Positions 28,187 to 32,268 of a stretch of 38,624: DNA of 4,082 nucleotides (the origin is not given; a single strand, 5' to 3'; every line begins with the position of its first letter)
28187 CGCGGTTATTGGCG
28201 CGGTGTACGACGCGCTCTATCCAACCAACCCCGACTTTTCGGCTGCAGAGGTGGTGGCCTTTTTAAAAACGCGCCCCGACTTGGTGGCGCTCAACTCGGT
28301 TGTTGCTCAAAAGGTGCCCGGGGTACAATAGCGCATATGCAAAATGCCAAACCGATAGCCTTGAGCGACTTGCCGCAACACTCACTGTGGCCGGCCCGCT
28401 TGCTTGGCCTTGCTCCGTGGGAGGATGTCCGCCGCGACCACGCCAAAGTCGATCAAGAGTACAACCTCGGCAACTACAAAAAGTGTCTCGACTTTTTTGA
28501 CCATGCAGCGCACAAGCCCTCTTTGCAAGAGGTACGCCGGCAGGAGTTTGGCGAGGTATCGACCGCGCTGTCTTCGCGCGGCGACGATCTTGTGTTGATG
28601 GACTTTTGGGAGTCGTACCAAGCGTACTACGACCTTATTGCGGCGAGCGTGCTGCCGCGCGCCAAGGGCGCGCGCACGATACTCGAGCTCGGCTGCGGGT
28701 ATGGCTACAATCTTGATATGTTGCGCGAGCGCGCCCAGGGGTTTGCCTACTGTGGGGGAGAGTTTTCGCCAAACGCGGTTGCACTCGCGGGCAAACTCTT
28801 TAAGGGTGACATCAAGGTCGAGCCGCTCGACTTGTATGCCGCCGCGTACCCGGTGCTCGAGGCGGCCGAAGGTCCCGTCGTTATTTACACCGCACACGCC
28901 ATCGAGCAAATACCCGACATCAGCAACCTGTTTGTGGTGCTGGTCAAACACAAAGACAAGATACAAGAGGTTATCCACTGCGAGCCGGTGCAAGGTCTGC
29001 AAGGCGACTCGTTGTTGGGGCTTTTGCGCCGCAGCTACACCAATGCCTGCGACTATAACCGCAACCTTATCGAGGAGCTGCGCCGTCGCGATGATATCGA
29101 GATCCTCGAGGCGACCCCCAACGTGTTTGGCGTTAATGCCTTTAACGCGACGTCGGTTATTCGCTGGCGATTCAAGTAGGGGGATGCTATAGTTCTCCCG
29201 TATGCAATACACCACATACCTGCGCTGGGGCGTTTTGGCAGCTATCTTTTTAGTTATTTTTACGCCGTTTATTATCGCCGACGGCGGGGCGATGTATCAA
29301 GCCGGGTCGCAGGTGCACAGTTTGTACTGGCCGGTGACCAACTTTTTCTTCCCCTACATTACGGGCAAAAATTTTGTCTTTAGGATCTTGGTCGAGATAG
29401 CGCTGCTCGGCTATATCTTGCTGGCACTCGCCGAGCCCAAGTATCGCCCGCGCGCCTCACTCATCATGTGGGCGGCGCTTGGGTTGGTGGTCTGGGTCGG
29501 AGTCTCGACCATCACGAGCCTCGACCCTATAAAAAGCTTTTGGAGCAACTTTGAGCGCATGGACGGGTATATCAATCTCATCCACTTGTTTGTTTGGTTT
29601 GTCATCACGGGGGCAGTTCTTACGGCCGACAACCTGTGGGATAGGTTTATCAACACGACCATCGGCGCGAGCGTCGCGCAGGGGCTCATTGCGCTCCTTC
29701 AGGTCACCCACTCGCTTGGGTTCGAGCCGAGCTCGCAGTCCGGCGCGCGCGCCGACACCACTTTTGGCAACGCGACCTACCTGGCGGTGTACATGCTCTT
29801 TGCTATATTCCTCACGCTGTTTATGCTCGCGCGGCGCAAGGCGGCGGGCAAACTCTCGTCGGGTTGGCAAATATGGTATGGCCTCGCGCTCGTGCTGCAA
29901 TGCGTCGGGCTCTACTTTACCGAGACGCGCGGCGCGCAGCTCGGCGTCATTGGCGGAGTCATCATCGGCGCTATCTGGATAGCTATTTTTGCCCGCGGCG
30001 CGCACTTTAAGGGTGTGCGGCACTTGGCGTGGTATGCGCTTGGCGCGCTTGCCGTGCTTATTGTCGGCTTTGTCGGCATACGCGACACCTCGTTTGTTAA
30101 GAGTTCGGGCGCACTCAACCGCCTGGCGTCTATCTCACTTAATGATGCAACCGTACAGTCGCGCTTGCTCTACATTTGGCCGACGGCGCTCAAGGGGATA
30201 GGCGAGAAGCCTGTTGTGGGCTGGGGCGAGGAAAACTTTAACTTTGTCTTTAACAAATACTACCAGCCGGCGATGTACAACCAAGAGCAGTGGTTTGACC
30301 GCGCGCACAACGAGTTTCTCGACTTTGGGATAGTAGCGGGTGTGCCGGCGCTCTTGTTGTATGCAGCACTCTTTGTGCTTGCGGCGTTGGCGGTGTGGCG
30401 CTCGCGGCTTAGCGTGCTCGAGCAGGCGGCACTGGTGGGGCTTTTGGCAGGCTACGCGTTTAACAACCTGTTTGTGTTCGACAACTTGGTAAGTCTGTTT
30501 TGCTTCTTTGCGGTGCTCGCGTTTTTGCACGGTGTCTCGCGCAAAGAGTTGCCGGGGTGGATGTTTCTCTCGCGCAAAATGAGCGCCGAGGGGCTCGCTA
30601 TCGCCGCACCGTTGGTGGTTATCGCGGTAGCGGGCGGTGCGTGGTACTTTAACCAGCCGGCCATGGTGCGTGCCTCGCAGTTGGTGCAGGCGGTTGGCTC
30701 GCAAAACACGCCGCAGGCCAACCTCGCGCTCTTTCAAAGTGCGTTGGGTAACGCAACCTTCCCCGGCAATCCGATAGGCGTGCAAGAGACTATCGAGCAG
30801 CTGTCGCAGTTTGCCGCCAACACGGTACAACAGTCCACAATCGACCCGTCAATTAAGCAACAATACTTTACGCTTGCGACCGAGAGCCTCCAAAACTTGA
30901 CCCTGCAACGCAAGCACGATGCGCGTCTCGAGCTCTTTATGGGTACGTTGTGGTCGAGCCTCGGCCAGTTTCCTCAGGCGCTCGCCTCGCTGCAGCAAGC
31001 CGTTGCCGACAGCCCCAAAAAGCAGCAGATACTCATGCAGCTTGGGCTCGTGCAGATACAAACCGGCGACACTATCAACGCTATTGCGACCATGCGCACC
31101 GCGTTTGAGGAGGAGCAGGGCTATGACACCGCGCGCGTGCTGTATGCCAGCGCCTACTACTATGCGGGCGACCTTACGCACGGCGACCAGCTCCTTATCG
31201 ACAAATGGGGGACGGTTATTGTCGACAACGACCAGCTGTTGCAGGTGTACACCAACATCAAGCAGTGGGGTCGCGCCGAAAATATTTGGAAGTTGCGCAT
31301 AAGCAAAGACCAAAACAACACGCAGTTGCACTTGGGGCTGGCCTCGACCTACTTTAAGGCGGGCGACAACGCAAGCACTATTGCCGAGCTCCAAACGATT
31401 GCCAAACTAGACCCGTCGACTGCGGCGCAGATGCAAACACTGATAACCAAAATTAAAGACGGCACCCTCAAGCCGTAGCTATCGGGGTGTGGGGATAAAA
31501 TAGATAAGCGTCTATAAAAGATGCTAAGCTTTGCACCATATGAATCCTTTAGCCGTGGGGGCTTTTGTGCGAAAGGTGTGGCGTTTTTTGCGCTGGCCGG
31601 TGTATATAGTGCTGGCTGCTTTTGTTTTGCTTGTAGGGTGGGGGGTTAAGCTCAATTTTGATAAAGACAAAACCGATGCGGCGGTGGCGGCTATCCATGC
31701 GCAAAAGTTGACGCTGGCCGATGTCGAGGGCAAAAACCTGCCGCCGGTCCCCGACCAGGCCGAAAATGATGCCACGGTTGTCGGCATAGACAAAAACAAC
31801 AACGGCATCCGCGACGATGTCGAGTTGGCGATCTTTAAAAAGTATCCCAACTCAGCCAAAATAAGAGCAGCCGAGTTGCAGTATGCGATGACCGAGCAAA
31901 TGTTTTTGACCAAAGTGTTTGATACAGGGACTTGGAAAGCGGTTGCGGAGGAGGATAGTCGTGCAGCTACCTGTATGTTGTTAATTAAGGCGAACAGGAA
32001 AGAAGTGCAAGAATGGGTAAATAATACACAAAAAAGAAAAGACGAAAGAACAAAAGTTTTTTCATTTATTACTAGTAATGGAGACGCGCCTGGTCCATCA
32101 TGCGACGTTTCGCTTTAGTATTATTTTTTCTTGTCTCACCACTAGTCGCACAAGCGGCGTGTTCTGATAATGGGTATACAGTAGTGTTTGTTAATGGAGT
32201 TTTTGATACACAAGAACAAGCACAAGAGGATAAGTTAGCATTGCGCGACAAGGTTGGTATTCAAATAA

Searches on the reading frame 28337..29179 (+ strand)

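Call 4: search_protein_families(library=pfam, proteins=[window:28337-29179:+], max_evalue=0.01)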
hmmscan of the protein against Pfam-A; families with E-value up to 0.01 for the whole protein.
window:28337-29179:+ (280 aa): 4 families
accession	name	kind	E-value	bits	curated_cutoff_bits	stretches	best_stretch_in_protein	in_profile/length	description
PF13489.12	Methyltransf_23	-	4.7e-07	30.1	27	1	95-199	6-101/164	Methyltransferase domain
PF08242.18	Methyltransf_12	-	2.9e-05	25.1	30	1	116-164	1-49/98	Methyltransferase domain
PF13649.12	Methyltransf_25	-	3.7e-05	24.8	27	1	115-176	1-63/97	Methyltransferase domain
PF08241.18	Methyltransf_11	-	0.0058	17.7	21.2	0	116-162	1-45/95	Methyltransferase domain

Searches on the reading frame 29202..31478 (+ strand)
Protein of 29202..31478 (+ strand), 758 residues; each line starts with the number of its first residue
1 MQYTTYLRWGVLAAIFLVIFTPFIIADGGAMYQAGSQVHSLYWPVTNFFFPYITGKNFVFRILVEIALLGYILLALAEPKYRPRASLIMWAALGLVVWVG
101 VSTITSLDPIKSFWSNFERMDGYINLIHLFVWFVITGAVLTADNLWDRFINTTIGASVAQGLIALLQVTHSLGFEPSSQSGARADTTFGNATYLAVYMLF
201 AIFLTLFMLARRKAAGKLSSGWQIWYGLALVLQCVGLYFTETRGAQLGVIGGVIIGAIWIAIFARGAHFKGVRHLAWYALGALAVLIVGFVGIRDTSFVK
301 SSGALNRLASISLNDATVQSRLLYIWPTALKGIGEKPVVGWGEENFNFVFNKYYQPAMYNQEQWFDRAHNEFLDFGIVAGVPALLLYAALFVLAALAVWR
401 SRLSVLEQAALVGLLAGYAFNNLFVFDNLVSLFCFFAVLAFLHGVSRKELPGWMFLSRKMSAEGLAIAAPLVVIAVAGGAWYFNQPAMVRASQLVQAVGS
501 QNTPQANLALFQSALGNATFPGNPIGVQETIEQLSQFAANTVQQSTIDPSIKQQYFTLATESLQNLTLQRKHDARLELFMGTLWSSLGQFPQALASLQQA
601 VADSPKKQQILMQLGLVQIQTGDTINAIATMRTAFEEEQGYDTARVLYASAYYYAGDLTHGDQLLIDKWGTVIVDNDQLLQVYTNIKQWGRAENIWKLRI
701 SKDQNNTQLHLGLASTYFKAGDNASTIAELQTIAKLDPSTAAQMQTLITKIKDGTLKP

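Call 4: search_protein_families(library=pfam, proteins=[window:29202-31478:+], max_evalue=0.01)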
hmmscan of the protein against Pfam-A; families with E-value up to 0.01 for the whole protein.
window:29202-31478:+ (758 aa): 11 families
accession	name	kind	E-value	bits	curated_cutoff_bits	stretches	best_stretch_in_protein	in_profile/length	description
PF04932.20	Wzy_C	-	6.2e-18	65.5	31.7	1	228-387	1-148/149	O-Antigen ligase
PF14559.12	TPR_19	-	1.2e-10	42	25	1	701-751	19-68/68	Tetratricopeptide repeat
PF13432.12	TPR_16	-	1.1e-05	26.2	32.7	1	587-634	10-57/65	Tetratricopeptide repeat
PF14561.12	TPR_20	-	2e-05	25.3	25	0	593-644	7-60/90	Tetratricopeptide repeat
PF13428.12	TPR_14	-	0.00012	22.8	23.5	0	709-741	3-35/44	Tetratricopeptide repeat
PF13414.12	TPR_11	-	0.0002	21.4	26.8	1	586-622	6-42/42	TPR repeat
PF23914.1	TPR_CcmH_CycH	-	0.00046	20.5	42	0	528-657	6-136/158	Cytochrome c-type biogenesis protein H TPR domain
PF13174.12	TPR_6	-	0.00051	20.9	26.3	0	711-739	4-32/33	Tetratricopeptide repeat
PF13181.12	TPR_8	-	0.00077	19.9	25.7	0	609-636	2-29/34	Tetratricopeptide repeat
PF13371.12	TPR_9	-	0.0041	17.5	35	0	580-610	35-65/73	Tetratricopeptide repeat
PF12895.13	ANAPC3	-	0.006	17.3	27.2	0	591-658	6-72/82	Anaphase-promoting complex, cyclosome, subunit 3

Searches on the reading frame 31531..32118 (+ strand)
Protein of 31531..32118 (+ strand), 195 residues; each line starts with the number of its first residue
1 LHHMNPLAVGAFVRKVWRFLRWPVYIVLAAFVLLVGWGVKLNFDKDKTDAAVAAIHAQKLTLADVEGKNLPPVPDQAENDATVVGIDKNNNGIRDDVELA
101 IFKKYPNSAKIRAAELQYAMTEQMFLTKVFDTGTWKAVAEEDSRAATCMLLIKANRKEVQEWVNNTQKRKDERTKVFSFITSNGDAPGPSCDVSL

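Call 4: search_protein_families(library=pfam, proteins=[window:31531-32118:+], max_evalue=0.01)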
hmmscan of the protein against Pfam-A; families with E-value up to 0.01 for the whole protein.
window:31531-32118:+ (195 aa): 0 families

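Call 36: search_protein_families(library=pfam, proteins=[window:31531-32118:+], max_evalue=10)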
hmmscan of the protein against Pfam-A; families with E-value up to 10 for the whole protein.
window:31531-32118:+ (195 aa): 2 families
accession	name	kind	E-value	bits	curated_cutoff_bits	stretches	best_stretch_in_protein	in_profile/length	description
PF13624.11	SurA_N_3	-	0.1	12.8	27.2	1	22-66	12-55/162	SurA-like N-terminal domain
PF11326.13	PANTS-like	-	0.18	12.6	27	1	125-174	20-69/80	Synaptic plasticity regulator PANTS-like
